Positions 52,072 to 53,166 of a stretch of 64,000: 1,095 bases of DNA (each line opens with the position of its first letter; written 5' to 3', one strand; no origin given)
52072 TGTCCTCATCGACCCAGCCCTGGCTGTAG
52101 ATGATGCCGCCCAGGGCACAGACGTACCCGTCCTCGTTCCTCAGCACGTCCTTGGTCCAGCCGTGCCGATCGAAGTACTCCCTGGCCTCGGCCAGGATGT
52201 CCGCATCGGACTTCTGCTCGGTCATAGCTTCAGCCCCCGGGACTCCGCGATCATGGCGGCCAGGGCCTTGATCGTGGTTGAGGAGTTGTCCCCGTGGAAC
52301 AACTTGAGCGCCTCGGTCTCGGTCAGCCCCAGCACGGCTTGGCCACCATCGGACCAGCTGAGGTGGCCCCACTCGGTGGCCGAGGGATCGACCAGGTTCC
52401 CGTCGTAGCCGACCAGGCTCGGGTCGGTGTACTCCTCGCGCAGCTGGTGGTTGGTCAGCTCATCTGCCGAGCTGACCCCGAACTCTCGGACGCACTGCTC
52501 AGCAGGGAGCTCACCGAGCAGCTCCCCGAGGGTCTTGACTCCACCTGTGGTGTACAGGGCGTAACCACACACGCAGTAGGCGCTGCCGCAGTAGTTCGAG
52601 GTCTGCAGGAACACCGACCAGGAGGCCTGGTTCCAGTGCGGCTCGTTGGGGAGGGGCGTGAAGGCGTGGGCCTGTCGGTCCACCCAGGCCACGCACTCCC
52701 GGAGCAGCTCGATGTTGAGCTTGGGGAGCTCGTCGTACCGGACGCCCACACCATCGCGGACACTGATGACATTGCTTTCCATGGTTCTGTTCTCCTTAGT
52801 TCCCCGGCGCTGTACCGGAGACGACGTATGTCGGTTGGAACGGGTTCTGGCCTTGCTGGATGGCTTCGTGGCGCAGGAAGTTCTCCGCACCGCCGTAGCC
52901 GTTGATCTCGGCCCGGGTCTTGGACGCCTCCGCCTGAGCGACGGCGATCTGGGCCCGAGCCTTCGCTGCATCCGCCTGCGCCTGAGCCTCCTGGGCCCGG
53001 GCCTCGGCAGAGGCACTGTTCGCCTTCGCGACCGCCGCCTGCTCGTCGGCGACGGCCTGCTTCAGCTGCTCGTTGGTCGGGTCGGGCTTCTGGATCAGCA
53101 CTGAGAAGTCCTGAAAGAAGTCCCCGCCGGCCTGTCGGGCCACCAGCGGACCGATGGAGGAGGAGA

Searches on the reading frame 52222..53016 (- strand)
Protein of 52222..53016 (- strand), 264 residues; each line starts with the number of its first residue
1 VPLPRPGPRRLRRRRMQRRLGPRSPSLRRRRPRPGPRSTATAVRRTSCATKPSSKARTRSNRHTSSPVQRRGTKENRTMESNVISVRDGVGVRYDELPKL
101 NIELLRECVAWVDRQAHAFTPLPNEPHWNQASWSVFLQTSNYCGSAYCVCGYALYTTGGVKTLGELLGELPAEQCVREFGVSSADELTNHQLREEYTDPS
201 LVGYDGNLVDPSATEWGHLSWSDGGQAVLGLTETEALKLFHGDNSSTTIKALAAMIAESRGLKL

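Call 79: search_protein_families(library=phrogs, proteins=[window:52222-53016:-], max_evalue=0.00001)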
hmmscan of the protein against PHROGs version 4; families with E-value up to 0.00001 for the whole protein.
window:52222-53016:- (264 aa): 1 family
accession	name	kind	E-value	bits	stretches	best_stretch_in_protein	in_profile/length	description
phrog_889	-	unknown function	2.4e-08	34.7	1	122-258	28-144/162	-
